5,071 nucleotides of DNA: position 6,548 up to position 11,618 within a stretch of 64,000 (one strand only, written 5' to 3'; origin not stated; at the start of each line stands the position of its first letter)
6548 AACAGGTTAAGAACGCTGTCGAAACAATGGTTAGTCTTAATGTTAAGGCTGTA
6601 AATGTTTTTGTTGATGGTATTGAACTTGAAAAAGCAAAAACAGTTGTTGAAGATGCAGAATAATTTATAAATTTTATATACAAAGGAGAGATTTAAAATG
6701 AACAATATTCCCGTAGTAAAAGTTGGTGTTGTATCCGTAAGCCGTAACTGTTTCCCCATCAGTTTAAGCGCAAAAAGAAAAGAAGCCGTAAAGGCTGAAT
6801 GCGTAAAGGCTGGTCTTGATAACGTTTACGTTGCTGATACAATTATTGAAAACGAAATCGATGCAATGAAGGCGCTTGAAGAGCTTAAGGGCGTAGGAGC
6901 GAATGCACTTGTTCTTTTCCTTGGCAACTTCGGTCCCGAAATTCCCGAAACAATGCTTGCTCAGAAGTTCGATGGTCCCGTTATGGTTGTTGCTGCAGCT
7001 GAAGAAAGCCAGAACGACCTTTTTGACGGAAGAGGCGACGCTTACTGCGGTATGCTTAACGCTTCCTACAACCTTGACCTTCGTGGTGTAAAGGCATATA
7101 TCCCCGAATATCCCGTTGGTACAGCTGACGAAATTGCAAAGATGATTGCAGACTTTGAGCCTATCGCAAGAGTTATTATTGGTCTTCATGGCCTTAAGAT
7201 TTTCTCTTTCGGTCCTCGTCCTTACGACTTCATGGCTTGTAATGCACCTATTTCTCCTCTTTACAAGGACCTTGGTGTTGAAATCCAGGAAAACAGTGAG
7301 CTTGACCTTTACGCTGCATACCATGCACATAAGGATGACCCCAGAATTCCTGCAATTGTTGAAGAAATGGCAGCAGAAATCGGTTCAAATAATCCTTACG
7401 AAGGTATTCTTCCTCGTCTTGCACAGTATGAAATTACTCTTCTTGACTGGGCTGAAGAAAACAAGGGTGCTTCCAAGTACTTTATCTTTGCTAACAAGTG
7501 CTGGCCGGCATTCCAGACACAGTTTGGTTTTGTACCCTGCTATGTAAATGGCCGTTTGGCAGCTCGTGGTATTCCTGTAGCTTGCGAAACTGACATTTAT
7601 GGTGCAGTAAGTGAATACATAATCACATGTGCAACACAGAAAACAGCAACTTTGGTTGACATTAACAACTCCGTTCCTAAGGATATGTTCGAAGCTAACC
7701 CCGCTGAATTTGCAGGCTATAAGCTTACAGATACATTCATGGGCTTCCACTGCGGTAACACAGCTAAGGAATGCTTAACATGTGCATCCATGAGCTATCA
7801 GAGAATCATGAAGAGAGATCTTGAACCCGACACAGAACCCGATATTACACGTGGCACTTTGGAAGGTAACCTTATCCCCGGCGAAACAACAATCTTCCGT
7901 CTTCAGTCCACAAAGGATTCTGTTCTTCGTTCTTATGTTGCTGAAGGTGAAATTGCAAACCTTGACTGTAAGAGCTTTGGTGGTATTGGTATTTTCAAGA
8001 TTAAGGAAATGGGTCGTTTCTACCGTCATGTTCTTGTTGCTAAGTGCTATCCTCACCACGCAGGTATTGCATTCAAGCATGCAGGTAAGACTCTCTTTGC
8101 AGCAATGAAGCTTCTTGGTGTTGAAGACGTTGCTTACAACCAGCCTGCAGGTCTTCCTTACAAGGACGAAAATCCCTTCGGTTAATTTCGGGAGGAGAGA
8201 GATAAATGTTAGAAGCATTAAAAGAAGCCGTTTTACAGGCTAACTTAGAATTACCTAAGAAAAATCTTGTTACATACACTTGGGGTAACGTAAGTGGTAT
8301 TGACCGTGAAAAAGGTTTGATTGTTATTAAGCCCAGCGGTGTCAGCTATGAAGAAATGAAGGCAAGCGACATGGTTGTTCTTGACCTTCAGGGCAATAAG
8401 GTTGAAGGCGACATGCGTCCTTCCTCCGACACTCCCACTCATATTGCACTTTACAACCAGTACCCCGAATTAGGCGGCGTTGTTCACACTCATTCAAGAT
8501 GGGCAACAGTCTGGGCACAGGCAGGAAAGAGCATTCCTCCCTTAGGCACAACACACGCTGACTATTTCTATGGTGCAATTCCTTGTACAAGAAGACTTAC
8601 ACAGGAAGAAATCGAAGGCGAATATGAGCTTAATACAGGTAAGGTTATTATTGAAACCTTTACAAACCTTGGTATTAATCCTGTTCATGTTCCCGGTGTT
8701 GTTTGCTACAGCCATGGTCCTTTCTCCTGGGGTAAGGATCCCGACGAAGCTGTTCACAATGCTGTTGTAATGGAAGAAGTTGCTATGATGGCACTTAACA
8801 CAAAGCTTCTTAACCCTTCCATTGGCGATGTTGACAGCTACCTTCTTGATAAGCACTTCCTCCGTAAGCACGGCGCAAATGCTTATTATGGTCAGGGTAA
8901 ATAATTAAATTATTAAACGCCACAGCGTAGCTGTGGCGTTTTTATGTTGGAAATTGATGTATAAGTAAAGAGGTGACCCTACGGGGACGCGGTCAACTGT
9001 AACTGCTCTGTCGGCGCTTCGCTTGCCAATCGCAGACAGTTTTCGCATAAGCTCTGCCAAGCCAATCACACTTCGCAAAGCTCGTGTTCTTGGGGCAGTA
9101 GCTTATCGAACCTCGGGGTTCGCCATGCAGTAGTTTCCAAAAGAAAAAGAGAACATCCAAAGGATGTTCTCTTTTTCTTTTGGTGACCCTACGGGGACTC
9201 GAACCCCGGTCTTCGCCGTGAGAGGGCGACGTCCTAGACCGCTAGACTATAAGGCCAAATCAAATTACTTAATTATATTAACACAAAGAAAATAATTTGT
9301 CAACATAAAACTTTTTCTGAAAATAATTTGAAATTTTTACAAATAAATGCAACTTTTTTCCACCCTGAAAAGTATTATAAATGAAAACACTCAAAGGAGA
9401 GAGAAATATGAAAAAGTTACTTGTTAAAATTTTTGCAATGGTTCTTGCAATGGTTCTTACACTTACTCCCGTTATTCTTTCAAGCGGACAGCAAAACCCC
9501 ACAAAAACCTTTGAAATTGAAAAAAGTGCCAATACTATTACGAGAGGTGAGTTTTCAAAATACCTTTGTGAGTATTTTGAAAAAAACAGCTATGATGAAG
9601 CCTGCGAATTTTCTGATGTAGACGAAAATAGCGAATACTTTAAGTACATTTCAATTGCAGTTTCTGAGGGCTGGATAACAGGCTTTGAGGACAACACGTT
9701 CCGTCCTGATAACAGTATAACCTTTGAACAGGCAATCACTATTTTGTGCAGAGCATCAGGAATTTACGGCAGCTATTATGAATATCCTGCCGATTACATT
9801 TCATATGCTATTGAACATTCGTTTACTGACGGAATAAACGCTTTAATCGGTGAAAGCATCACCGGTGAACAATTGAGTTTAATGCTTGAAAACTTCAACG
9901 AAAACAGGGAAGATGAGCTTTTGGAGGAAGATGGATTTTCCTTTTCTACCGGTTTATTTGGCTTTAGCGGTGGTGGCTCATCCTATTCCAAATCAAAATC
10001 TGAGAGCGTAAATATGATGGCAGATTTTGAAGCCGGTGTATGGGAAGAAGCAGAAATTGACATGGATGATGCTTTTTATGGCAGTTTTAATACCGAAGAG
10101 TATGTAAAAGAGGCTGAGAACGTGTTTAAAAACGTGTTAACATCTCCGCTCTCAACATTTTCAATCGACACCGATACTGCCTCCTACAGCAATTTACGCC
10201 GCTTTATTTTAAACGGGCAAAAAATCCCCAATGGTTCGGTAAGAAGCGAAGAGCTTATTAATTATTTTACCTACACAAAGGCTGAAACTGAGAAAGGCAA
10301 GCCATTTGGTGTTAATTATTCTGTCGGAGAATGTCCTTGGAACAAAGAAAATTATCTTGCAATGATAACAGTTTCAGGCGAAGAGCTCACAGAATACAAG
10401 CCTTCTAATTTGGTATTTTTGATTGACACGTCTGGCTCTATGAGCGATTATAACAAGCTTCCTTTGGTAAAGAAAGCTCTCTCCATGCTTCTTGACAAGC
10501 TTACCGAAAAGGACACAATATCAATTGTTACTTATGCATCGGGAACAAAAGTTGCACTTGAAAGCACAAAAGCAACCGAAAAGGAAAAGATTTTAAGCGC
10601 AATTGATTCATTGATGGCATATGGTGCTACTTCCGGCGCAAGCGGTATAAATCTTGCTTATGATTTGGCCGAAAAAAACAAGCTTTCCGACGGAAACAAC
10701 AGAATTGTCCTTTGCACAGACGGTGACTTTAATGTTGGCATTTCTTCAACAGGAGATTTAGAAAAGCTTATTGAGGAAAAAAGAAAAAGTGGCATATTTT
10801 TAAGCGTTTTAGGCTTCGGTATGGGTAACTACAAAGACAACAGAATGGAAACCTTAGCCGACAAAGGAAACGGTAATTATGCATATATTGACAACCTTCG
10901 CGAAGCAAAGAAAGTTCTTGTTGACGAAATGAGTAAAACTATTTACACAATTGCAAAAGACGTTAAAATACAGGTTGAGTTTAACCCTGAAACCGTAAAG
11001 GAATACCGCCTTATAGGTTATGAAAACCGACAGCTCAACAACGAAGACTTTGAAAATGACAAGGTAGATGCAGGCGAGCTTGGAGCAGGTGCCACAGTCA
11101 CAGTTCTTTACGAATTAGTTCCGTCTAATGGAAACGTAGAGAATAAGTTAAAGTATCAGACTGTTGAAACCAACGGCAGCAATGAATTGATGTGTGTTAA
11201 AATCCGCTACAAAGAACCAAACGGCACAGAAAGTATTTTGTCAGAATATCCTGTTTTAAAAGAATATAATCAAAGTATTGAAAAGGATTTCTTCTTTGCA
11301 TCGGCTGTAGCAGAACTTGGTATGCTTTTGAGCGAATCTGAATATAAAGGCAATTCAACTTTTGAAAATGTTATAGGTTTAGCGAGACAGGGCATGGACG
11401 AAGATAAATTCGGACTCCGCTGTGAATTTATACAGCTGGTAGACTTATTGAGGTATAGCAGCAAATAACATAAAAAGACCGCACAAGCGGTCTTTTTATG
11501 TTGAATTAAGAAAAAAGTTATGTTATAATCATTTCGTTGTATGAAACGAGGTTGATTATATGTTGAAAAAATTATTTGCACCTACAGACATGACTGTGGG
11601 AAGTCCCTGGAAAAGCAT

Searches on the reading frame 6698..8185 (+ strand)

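Call 12: search_protein_families(library=pfam, proteins=[window:6698-8185:+])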
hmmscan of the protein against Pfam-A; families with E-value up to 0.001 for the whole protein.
window:6698-8185:+ (495 aa): 1 family
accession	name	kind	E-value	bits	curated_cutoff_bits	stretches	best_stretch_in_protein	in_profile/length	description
PF02952.23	Fucose_iso_C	-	6.3e-23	81.4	29.3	1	350-476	2-138/143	L-fucose isomerase, C-terminal domain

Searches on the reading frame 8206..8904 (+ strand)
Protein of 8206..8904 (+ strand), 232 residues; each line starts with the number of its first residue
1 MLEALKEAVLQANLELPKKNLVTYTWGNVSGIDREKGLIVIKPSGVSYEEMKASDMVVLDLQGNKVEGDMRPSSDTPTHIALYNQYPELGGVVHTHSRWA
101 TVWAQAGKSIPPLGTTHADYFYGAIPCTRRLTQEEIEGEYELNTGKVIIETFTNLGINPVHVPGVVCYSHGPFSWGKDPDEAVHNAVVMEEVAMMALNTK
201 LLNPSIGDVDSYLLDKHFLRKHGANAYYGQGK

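Call 12: search_protein_families(library=pfam, proteins=[window:8206-8904:+])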
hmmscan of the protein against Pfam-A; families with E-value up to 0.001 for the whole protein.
window:8206-8904:+ (232 aa): 1 family
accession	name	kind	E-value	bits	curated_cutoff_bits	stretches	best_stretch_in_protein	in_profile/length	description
PF00596.27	Aldolase_II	-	4.5e-52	177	22.2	1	8-197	2-183/183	Class II Aldolase and Adducin N-terminal domain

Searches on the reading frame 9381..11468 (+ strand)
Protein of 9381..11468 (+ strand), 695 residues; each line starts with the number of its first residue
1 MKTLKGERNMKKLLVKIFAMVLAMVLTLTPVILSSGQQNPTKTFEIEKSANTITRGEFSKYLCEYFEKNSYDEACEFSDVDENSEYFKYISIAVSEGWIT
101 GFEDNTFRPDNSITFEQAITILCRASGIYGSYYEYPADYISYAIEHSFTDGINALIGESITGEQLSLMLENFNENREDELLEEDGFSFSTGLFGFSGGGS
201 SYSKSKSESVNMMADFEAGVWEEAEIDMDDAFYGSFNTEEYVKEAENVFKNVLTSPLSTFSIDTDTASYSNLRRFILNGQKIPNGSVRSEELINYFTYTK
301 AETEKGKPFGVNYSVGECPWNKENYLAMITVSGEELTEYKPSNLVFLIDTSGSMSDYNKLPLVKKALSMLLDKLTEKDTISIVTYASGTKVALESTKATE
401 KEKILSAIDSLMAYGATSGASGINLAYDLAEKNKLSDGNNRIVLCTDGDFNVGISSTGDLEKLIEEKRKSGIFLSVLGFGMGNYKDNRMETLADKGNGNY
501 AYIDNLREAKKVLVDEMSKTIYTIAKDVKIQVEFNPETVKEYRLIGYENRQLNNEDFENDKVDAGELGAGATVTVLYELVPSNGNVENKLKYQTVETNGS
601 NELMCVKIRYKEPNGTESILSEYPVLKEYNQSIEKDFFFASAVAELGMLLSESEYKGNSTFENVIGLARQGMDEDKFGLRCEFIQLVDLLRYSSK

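Call 12: search_protein_families(library=pfam, proteins=[window:9381-11468:+])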
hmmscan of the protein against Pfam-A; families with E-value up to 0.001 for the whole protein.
window:9381-11468:+ (695 aa): 7 families
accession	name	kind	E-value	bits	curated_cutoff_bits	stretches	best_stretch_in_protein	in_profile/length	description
PF12034.13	YfbK_C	-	2.9e-64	217.1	25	1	520-689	2-180/184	Uncharacterized protein YfbK, C-terminal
PF12450.13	vWF_A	-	4.3e-33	113.6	25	1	236-326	2-92/94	von Willebrand factor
PF00092.34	VWA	-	3.2e-22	80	23.8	1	343-508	1-167/174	von Willebrand factor type A domain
PF13519.12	VWA_2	-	3.9e-16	60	27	1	344-448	1-106/107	von Willebrand factor type A domain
PF13768.12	VWA_3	-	1.3e-11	45.2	27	1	343-500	2-153/155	von Willebrand factor type A domain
PF00395.25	SLH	-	2.8e-10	40.5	20.8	1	77-119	2-44/44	S-layer homology domain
PF04811.21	Sec23_trunk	-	0.00094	19.3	27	0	341-410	3-75/241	Sec23/Sec24 trunk domain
